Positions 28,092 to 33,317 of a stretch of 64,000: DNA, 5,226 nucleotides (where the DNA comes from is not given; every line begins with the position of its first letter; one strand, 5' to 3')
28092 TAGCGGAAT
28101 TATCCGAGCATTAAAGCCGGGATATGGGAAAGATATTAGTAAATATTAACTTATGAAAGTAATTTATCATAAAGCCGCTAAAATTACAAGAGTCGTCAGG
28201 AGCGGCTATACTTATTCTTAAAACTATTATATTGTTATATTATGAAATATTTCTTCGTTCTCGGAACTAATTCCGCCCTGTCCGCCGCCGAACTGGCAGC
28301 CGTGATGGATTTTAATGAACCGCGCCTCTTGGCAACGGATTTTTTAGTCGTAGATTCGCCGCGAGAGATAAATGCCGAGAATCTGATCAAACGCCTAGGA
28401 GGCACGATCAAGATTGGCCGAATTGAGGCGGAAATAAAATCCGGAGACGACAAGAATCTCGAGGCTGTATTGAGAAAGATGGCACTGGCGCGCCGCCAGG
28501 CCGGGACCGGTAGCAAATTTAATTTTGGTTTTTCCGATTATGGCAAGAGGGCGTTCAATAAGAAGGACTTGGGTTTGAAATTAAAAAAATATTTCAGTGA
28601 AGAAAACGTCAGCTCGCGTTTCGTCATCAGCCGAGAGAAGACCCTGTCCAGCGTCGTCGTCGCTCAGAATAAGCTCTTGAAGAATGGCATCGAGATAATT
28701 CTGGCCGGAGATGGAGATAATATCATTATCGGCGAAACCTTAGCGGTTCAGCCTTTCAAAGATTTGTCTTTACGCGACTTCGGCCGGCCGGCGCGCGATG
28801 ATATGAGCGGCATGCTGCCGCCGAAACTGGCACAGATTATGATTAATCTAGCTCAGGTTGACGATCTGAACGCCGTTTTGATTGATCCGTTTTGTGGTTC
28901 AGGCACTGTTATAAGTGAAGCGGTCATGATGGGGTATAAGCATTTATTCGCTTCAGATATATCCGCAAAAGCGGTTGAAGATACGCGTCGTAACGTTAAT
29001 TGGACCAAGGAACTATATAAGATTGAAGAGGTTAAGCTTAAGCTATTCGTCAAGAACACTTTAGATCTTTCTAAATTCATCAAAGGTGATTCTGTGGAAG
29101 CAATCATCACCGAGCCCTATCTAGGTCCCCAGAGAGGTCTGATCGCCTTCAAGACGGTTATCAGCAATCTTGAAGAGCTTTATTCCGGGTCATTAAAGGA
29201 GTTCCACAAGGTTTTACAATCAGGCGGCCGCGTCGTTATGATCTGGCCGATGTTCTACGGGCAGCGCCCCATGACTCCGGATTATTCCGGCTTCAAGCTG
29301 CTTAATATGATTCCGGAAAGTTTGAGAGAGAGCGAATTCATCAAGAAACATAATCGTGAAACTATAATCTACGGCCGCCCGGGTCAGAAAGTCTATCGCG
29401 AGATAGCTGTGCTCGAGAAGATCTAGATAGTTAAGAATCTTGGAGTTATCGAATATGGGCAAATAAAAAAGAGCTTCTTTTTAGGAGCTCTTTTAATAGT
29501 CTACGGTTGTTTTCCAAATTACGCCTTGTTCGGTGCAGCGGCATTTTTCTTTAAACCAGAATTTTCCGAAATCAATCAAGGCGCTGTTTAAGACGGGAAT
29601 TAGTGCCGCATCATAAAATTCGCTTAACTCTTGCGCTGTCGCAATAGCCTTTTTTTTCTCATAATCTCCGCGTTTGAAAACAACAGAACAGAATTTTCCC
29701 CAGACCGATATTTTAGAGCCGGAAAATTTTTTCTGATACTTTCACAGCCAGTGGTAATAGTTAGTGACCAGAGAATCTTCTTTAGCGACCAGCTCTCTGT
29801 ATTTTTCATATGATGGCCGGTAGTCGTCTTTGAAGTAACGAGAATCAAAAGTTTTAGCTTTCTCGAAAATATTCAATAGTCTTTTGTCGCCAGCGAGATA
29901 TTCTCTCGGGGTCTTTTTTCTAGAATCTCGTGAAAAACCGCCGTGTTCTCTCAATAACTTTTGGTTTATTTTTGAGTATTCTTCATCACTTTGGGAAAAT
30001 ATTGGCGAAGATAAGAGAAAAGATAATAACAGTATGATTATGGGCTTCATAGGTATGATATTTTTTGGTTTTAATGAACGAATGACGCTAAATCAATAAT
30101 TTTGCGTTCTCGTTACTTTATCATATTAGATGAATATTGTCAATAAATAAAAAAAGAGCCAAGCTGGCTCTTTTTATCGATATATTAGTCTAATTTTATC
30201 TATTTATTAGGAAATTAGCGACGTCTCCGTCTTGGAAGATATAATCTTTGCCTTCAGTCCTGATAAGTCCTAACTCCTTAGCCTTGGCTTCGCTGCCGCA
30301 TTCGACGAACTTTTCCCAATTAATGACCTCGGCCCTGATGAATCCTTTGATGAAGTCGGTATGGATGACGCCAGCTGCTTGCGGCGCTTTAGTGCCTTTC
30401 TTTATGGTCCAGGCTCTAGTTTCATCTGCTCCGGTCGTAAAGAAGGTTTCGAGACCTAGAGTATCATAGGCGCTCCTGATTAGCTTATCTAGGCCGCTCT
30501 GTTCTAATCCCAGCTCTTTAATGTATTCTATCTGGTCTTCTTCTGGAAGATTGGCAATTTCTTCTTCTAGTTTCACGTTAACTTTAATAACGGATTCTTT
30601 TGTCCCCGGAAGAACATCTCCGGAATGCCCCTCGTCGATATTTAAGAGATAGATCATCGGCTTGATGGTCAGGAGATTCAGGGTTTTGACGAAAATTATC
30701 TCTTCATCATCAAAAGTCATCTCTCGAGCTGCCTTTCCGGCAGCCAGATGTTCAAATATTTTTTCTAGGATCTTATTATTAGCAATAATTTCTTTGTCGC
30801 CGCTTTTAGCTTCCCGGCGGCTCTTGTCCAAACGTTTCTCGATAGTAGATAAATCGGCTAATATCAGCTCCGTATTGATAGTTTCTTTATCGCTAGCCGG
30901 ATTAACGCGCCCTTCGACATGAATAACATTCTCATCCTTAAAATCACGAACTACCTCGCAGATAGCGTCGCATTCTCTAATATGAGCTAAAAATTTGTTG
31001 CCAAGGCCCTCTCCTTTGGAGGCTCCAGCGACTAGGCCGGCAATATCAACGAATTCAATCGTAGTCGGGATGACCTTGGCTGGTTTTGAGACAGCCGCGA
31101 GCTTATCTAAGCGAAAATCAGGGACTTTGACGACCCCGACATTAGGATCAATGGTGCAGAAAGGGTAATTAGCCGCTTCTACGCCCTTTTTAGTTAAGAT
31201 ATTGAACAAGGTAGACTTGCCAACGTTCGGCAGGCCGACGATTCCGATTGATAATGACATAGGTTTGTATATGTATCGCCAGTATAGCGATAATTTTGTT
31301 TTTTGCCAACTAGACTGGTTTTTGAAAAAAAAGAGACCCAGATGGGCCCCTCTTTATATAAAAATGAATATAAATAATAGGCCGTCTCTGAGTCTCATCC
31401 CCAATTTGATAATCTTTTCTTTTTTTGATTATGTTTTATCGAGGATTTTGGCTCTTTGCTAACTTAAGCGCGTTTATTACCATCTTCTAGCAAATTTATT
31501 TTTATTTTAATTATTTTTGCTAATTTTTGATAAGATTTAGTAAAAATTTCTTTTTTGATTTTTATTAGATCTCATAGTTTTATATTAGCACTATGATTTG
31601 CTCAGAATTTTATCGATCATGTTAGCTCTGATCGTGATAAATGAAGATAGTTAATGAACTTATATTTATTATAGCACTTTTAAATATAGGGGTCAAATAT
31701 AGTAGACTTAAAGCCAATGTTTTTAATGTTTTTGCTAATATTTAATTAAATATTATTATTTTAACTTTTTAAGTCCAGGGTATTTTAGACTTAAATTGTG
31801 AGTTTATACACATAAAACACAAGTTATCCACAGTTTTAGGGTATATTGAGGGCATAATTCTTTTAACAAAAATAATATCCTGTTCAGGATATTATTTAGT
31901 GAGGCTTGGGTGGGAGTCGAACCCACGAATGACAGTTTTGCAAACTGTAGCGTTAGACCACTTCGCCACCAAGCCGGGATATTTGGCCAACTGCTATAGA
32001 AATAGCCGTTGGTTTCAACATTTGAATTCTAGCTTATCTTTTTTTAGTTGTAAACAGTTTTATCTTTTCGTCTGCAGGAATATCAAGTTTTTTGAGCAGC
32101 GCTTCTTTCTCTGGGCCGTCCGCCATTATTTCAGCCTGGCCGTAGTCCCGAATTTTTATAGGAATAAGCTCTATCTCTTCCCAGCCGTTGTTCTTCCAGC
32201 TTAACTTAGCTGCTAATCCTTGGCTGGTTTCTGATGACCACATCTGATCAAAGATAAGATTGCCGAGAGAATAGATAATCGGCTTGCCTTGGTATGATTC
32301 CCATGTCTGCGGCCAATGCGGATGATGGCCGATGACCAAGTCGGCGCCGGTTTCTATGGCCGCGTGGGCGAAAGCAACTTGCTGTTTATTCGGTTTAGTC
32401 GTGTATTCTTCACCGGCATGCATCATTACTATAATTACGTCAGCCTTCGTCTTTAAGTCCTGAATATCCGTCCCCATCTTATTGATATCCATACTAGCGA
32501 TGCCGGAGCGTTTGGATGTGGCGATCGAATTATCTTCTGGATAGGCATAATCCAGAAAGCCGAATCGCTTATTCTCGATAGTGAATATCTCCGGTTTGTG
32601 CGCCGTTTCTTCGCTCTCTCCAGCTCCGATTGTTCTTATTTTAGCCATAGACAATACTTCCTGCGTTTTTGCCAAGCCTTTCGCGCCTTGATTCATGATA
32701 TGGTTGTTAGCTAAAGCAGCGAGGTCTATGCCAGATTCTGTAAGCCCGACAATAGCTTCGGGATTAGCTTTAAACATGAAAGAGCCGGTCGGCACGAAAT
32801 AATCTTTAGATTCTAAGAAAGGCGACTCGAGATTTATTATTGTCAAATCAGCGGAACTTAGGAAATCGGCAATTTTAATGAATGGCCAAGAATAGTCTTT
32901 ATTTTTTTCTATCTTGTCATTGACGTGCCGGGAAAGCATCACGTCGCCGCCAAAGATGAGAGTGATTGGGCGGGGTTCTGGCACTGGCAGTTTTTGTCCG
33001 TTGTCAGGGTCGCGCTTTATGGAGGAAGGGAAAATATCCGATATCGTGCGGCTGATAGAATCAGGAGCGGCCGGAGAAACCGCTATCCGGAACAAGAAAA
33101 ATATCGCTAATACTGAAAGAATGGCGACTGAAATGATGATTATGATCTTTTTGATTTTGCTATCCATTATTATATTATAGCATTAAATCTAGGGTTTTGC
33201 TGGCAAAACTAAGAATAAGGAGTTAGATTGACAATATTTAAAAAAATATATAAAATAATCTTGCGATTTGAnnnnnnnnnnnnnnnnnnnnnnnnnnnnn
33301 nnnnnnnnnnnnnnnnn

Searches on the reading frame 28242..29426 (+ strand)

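Call 16: search_protein_families(library=pfam, proteins=[window:28242-29426:+], max_evalue=0.001)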
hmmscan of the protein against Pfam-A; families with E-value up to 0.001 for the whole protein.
window:28242-29426:+ (394 aa): 4 families
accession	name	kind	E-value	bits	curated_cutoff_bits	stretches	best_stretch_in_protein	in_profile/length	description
PF01170.24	UPF0020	-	2e-13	50.9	22.3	1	186-335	6-166/197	RMKL-like, methyltransferase domain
PF03602.21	Cons_hypoth95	-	0.00013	22.1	24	1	210-265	42-97/182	Conserved hypothetical protein 95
PF13847.12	Methyltransf_31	-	0.00018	21.7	27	1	210-334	4-110/145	Methyltransferase domain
PF01555.25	N6_N4_Mtase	-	0.00065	20.2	26.7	0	192-235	166-207/221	DNA methylase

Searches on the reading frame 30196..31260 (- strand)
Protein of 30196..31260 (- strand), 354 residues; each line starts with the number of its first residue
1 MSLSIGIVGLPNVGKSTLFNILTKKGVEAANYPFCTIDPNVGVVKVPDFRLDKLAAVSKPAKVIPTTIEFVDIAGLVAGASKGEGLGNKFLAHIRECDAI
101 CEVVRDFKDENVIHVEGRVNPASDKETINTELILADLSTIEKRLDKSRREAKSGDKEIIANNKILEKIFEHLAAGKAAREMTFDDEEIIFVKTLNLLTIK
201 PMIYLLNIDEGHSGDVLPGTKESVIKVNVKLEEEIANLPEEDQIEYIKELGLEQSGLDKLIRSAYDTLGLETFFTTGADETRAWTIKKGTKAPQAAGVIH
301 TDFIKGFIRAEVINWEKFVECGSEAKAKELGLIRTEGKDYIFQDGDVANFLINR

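Call 15: search_protein_families(library=pfam, proteins=[window:30196-31260:-], max_evalue=0.001)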
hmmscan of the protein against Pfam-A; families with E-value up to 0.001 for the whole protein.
window:30196-31260:- (354 aa): 3 families
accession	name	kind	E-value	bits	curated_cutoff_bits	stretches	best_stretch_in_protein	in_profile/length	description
PF06071.19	YchF-GTPase_C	-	3.1e-37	127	27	1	270-353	1-84/84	Protein of unknown function (DUF933)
PF01926.29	MMR_HSR1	-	1.9e-22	80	21.9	1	5-112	2-89/113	50S ribosome-binding GTPase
PF02421.24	FeoB_N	-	3.7e-08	33.5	27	1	5-46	3-44/156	Ferrous iron transport protein B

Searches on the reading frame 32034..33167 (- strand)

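Call 15: search_protein_families(library=pfam, proteins=[window:32034-33167:-], max_evalue=0.001)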
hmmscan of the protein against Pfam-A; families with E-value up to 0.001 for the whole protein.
window:32034-33167:- (377 aa): 1 family
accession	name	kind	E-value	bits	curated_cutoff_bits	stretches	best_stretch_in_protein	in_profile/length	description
PF09587.15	PGA_cap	-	4.2e-74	249.7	27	1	69-308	1-255/255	Bacterial capsule synthesis protein PGA_cap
